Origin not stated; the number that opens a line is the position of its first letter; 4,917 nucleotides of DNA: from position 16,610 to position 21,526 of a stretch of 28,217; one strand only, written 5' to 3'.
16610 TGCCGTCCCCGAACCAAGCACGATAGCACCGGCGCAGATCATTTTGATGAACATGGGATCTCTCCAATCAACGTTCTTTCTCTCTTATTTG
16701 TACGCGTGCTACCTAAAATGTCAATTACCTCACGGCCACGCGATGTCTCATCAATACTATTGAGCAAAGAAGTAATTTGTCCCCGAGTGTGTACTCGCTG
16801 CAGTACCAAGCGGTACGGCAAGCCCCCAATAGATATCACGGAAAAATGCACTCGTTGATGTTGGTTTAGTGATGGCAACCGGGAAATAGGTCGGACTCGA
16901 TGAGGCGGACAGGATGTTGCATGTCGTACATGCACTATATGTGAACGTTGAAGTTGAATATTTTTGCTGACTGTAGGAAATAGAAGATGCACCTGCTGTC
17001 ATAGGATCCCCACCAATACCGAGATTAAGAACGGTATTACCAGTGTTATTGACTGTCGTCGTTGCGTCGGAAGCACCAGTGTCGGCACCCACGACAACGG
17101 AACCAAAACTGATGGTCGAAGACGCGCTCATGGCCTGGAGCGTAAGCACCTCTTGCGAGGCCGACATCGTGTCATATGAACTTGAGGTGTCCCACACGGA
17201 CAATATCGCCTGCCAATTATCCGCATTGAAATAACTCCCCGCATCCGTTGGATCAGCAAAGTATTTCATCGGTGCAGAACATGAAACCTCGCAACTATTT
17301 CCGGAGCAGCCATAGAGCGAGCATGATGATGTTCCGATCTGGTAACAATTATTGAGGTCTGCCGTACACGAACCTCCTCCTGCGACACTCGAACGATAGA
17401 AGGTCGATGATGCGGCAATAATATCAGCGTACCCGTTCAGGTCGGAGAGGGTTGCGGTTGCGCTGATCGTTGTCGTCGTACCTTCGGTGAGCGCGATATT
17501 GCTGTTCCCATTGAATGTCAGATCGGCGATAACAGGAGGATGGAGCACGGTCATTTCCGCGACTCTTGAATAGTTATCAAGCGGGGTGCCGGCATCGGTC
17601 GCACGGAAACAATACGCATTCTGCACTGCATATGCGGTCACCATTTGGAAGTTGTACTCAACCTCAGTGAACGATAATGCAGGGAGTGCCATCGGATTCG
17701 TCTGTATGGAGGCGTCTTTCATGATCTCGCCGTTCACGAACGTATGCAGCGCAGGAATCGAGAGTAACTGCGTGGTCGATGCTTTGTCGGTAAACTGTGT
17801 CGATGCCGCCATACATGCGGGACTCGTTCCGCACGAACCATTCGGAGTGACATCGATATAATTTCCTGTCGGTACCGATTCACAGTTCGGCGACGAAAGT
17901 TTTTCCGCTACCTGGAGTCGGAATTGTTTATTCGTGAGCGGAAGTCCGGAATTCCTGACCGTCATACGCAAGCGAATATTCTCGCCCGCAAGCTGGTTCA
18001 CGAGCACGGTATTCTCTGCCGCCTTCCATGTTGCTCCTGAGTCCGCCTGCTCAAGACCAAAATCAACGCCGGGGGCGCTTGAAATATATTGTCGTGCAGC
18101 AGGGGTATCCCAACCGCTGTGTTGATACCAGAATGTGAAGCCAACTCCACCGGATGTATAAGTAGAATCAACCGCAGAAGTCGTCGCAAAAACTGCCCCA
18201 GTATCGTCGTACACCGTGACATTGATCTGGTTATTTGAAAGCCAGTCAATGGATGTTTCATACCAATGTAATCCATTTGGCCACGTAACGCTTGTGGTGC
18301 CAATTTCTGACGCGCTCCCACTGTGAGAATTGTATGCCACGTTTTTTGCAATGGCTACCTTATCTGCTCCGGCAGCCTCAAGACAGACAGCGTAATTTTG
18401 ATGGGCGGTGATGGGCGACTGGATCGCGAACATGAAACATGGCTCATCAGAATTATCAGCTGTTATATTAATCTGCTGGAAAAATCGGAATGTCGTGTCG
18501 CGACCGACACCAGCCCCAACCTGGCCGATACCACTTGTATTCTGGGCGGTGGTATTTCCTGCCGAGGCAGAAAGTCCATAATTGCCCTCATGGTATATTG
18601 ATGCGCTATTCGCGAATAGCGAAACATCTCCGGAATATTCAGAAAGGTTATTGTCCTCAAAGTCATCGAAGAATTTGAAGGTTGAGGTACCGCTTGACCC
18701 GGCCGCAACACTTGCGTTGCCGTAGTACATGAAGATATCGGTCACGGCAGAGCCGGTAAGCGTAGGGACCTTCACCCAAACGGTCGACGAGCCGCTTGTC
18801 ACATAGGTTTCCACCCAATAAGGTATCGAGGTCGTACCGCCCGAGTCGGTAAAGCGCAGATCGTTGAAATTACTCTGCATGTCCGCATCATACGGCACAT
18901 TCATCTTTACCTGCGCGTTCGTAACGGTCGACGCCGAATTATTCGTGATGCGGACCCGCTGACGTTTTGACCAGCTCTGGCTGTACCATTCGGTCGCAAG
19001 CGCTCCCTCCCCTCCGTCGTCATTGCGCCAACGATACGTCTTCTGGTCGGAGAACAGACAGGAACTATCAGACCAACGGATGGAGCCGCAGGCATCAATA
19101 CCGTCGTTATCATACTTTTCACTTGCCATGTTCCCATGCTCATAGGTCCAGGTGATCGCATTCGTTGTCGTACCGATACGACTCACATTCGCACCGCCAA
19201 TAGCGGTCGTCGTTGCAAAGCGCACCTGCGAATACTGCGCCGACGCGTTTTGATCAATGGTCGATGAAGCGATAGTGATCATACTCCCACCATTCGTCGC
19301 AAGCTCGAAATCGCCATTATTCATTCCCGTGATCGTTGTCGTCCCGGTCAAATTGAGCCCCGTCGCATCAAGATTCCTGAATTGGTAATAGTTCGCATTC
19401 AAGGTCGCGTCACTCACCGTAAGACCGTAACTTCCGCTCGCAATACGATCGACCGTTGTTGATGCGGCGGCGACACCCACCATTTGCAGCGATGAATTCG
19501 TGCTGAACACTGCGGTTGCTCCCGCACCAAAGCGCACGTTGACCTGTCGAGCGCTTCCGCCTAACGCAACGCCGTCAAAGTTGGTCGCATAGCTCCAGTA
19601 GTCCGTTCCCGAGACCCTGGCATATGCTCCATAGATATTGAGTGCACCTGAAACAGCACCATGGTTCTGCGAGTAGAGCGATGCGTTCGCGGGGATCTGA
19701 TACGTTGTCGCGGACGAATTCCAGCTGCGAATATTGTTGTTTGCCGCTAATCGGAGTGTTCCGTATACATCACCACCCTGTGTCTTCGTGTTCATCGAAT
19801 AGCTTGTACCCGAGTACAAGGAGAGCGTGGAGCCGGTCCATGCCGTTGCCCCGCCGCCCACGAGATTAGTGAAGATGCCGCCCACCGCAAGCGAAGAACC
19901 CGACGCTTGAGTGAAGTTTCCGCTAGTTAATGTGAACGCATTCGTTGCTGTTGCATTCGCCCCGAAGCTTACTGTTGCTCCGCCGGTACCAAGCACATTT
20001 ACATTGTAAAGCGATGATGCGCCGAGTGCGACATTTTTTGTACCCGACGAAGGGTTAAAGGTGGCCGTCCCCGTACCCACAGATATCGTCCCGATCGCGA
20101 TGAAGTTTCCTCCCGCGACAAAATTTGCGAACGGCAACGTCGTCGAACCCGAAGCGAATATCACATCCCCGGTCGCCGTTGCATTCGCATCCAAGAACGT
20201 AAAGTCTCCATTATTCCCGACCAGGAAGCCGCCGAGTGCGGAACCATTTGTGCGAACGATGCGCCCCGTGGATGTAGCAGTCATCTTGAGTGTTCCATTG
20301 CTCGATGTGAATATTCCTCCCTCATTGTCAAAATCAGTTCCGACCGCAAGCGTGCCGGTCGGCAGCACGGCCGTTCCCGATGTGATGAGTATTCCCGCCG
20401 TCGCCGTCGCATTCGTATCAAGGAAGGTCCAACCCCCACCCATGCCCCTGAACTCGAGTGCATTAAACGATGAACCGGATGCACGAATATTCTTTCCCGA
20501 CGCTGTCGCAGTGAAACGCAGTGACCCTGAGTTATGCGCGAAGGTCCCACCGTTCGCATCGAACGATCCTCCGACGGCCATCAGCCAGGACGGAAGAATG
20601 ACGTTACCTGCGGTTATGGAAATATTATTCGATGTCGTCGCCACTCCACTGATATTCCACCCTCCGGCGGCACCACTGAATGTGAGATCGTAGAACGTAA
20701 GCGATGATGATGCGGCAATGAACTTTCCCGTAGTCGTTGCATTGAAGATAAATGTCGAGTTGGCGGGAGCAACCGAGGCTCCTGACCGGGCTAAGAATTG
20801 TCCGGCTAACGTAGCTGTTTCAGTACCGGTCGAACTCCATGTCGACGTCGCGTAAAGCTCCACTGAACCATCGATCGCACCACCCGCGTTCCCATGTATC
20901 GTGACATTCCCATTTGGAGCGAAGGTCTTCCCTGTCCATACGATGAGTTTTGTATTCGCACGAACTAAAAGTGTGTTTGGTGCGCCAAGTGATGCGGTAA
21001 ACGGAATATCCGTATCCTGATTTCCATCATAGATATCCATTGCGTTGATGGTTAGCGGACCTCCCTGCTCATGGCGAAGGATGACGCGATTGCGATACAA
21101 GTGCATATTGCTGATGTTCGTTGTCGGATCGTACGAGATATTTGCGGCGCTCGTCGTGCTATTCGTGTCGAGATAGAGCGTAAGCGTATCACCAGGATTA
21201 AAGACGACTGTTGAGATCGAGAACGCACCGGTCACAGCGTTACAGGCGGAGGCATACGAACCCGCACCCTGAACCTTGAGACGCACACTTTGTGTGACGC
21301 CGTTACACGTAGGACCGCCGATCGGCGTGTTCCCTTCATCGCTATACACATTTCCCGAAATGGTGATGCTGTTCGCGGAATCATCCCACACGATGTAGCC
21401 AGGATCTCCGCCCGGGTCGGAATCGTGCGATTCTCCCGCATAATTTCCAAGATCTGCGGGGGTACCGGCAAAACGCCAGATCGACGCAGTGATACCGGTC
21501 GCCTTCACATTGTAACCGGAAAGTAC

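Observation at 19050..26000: Three ancient tandem ~2.4-kb units inside the giant gene (beta-strand repeats - YSQNH module - WDDS/PTCN module)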

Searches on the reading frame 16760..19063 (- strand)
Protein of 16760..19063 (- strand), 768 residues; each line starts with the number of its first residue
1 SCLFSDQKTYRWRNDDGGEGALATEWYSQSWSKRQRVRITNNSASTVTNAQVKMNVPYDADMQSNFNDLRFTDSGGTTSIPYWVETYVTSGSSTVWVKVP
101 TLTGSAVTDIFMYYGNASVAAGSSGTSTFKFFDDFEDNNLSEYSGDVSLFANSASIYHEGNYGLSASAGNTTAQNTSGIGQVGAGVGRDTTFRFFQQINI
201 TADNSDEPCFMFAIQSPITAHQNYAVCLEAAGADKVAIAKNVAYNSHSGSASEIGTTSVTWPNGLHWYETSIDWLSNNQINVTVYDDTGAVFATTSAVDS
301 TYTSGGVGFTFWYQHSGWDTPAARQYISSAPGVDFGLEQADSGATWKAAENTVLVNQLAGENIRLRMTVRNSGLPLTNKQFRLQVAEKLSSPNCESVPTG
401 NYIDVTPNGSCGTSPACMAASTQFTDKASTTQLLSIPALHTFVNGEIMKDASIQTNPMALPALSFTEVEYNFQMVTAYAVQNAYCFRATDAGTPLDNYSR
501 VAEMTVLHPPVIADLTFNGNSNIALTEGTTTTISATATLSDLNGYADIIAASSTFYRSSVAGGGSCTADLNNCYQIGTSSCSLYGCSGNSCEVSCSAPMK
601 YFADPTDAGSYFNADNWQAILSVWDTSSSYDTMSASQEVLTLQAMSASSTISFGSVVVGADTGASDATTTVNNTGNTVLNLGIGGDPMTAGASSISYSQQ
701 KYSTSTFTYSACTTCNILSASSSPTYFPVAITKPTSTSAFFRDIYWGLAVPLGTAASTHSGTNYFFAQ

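Call 43: search_solved_structures(query=window:16760-19063:-, max_evalue=1)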
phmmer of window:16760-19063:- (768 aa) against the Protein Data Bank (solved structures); distinct sequences matched with E-value up to 1: 3.
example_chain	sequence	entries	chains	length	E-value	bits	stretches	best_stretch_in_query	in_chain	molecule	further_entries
4zce_A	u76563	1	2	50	0.57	11.9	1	593-621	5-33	Dust mite allergen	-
5eip_A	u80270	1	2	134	0.73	11.6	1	39-120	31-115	YTH domain-containing protein mmi1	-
5o8m_A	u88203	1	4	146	0.92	11.2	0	39-120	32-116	YTH domain-containing protein mmi1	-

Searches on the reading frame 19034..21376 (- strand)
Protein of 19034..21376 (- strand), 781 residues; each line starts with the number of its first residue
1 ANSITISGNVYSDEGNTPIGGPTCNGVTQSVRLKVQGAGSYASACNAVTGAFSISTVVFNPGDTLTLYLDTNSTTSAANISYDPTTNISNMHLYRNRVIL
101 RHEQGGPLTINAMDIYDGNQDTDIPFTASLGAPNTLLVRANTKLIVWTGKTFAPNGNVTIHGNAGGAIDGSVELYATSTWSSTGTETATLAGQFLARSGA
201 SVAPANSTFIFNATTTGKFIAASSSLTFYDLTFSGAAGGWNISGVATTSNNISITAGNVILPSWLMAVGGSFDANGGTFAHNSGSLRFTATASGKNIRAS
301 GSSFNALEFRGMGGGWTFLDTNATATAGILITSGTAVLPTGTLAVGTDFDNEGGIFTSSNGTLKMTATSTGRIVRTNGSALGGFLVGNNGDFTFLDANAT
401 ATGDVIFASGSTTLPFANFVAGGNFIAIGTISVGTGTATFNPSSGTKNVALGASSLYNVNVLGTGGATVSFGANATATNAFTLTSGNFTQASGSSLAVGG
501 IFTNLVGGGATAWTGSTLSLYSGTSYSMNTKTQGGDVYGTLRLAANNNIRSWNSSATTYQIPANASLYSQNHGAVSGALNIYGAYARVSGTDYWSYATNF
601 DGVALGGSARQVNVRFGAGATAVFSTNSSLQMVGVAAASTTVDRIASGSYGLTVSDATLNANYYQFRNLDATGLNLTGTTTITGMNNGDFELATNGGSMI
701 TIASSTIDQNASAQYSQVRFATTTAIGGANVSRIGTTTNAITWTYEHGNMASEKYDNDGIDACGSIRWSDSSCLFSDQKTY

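Call 63: predict_structure(alignment_id=A3)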
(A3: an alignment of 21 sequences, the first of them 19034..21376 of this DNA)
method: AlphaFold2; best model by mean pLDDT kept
length: 781 residues; sequences in the alignment: 21
mean_pLDDT: 85.5   pTM: 0.74
mean pLDDT of the five models: 85.5, 84.4, 82.9, 82.4, 78.0
residues with pLDDT >= 90: 392; 70-90: 293; 50-70: 77; < 50: 19
segments of 3 or more residues with pLDDT < 50: 573-576, 772-781
pLDDT, mean of each block of 10 residues (from residue 1): 87 84 78 88 90 90 87 83 80 91 80 73 87 91 91 93 70 92 90 91 88 88 81 90 88 95 93 95 92 96 96 96 97 97 97 92 94 95 92 95 93 94 92 89 90 92 78 91 85 90 72 82 66 68 77 77 66 54 82 71 59 83 90 82 89 95 92 95 94 91 94 91 85 88 86 67 68 37 27
secondary structure, 60 per line:
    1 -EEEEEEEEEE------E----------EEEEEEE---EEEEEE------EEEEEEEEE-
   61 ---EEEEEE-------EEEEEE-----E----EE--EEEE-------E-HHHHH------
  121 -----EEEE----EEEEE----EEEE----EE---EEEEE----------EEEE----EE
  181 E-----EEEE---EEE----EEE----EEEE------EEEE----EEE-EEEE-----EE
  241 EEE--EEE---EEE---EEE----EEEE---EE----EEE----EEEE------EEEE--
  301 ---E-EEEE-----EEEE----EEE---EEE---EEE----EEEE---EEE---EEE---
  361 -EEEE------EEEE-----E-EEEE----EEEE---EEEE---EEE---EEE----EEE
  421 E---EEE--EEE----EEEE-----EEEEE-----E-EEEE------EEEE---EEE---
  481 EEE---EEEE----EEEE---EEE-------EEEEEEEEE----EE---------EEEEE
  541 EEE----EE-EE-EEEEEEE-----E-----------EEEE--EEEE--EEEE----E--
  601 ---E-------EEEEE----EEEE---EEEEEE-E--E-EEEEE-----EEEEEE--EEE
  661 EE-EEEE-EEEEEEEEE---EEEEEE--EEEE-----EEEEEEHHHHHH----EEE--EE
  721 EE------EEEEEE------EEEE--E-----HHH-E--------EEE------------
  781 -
elements in order (helices of 4 or more, strands of 3 or more residues): E2-11 E29-35 E39-44 E51-59 E64-69 E77-82 E97-100 H110-114 E126-129 E134-138 E143-146 E156-160 E171-174 E179-181 E187-190 E194-196 E201-203 E208-211 E218-221 E226-228 E230-233 E239-243 E246-248 E252-254 E258-260 E265-268 E278-280 E285-288 E295-298 E306-309 E315-318 E323-325 E329-331 E335-337 E342-345 E349-351 E355-357 E362-365 E372-375 E383-386 E391-394 E398-401 E405-407 E411-413 E418-421 E425-427 E430-432 E437-440 E446-450 E458-461 E468-471 E475-477 E481-483 E487-490 E495-498 E502-504 E512-520 E536-543 E554-560 E578-581 E584-587 E590-593 E612-616 E621-624 E628-633 E640-644 E650-655 E658-662 E664-667 E669-677 E681-686 E689-692 E698-703 H704-709 E714-716 E719-722 E729-734 E741-744 E766-768
